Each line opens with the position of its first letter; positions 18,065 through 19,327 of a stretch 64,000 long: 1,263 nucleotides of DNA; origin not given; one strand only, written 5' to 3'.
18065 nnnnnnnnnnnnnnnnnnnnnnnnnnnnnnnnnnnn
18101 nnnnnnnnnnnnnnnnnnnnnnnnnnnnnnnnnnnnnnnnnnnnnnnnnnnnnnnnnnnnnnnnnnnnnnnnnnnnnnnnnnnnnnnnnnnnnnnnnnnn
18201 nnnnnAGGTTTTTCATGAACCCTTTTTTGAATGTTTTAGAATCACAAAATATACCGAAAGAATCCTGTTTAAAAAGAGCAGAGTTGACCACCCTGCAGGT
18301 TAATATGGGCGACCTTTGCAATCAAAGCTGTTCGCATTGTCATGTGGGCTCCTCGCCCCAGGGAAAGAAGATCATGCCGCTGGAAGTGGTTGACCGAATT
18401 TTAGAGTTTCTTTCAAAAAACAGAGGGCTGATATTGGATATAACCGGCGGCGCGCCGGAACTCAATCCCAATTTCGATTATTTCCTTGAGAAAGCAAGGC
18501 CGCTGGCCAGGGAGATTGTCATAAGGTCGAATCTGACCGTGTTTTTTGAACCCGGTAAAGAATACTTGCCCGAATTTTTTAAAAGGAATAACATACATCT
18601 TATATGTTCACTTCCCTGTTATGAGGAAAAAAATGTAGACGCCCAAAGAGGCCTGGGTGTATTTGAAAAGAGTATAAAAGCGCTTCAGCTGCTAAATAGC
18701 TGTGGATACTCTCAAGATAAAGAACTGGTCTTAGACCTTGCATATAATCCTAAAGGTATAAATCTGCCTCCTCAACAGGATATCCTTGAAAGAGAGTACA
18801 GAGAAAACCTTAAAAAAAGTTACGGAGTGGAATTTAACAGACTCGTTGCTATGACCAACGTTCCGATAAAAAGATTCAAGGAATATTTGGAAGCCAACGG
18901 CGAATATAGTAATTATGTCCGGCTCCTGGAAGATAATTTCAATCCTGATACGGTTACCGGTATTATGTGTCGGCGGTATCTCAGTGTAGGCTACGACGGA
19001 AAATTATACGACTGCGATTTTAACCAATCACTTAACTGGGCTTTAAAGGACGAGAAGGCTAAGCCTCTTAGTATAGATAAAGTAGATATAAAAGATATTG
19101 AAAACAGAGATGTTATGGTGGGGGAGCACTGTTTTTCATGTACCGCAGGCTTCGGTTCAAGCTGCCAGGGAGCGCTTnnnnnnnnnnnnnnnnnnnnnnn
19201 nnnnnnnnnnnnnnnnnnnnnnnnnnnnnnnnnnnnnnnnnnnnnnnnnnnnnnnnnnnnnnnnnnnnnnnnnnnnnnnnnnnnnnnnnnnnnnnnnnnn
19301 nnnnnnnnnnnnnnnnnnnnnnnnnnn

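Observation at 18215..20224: Fused ArsS (radical SAM) - ArsM (arsenite methyltransferase) gene at the end of an nrnA/GT operon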

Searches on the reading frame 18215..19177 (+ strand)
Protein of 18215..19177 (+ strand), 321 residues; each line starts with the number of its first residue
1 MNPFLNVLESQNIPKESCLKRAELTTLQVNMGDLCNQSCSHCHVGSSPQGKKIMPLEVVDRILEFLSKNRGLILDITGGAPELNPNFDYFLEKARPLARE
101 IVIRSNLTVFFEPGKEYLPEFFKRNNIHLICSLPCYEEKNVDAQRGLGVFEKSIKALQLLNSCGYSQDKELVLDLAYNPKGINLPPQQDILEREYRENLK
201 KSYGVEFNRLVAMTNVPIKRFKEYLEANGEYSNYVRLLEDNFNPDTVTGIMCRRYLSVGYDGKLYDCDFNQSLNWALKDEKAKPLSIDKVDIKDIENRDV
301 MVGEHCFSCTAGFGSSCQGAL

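Call 70: predict_structure(alignment_id=A2)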
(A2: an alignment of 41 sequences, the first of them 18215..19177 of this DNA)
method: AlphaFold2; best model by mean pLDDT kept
length: 321 residues; sequences in the alignment: 41
mean_pLDDT: 90.2   pTM: 0.89
mean pLDDT of the five models: 90.2, 89.3, 88.5, 88.1, 85.6
residues with pLDDT >= 90: 210; 70-90: 101; 50-70: 5; < 50: 5
segments of 3 or more residues with pLDDT < 50: 318-321
pLDDT, mean of each block of 10 residues (from residue 1): 88 87 94 86 78 96 96 94 97 98 93 96 97 88 88 97 95 91 87 95 96 87 91 93 87 92 93 91 91 87 90 56 38
secondary structure, 60 per line:
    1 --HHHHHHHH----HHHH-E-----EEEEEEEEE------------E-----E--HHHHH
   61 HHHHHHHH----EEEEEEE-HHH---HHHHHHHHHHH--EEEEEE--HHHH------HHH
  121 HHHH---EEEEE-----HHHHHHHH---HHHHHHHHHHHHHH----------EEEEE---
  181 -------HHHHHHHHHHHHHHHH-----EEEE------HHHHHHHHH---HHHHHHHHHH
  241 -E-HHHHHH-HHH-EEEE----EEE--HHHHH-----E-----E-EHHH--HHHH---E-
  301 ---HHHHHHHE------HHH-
elements in order: H3-10 H15-18 E26-34 H56-68 E73-79 H87-97 E100-105 H108-111 H118-124 E128-132 H138-145 H149-162 E173-177 H188-203 E209-212 H219-227 H231-240 H244-249 E255-258 E263-265 H268-272 H292-295 H304-310
